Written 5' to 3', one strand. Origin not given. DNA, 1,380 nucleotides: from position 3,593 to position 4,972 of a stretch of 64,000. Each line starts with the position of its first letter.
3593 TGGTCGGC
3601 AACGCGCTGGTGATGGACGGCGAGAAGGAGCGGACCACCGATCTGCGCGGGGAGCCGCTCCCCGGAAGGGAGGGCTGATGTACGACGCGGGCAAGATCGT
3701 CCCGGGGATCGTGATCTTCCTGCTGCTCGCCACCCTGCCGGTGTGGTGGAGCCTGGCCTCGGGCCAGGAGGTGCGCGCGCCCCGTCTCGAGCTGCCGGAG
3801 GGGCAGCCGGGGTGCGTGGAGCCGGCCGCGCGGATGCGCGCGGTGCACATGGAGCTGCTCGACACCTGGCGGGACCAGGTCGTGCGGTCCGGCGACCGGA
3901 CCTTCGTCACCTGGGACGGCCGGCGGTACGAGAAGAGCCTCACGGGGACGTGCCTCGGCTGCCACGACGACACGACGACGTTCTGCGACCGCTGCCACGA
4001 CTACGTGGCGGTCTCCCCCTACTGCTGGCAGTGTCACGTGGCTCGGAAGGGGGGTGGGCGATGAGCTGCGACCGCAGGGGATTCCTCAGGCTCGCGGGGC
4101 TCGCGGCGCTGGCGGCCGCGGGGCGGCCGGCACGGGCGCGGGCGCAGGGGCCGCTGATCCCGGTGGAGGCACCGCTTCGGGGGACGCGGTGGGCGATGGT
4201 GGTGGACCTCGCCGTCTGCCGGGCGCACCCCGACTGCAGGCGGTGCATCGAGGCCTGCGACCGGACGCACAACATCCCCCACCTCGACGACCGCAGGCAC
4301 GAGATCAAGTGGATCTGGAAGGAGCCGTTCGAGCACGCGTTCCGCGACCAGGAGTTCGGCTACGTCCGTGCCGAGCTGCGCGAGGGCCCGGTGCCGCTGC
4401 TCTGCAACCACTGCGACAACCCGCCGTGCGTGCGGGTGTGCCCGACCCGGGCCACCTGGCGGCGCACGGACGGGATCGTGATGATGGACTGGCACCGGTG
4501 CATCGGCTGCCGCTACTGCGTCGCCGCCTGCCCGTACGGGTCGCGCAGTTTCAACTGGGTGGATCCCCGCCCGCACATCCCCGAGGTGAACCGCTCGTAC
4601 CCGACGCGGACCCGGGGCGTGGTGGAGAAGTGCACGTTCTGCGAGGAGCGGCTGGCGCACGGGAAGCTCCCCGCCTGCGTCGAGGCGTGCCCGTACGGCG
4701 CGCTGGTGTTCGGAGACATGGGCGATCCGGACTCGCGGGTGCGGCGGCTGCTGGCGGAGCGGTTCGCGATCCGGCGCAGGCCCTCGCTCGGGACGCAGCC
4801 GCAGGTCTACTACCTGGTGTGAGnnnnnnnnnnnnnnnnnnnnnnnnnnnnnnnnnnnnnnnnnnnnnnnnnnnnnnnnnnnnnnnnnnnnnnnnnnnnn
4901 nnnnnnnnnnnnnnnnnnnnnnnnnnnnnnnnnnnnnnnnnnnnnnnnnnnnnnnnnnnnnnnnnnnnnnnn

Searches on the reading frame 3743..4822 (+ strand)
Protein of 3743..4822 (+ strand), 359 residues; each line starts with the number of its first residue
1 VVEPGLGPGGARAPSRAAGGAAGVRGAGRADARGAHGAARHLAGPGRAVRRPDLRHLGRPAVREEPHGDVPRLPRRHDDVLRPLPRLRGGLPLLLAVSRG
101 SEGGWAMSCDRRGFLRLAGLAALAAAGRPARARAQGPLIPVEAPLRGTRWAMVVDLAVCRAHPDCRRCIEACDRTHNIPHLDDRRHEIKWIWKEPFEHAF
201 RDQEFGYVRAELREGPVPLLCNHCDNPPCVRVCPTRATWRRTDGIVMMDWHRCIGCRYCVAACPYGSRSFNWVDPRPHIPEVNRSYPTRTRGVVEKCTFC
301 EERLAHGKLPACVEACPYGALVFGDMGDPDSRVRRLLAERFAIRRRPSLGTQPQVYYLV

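Call 34: search_protein_families(library=pfam, proteins=[window:3743-4822:+], max_evalue=0.001)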
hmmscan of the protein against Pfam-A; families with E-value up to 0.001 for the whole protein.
window:3743-4822:+ (359 aa): 11 families
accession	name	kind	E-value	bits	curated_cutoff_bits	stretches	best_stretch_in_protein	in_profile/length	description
PF13247.11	Fer4_11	-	7.9e-20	71.4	26.2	2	217-272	6-63/100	4Fe-4S dicluster domain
PF12838.12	Fer4_7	-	5.1e-13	49.7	27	1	252-320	1-52/52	4Fe-4S dicluster domain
PF13187.11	Fer4_9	-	5.2e-13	49.2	27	3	252-320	1-51/52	4Fe-4S dicluster domain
PF13237.11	Fer4_10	-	6.2e-09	36.1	25.5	2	249-317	5-53/53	4Fe-4S dicluster domain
PF12837.12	Fer4_6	-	5.1e-08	32.9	25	1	251-266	7-22/24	4Fe-4S binding domain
PF00037.32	Fer4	-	1.2e-07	31.7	21.1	1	249-266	4-21/24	4Fe-4S binding domain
PF13183.11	Fer4_8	-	8.2e-06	26.7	27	1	251-319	3-67/68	4Fe-4S dicluster domain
PF12798.12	Fer4_3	-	3.5e-05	24.7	27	0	253-266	1-14/15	4Fe-4S binding domain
PF12797.12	Fer4_2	-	6.2e-05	23.2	24.5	1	246-265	3-22/22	4Fe-4S binding domain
PF25160.1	LdpA_Fe-S-bd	-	0.00044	20.4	27.6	1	224-266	5-41/49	LdpA Fe-S cluster-binding domain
PF13484.11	Fer4_16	-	0.00057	21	30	0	252-266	1-15/66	4Fe-4S double cluster binding domain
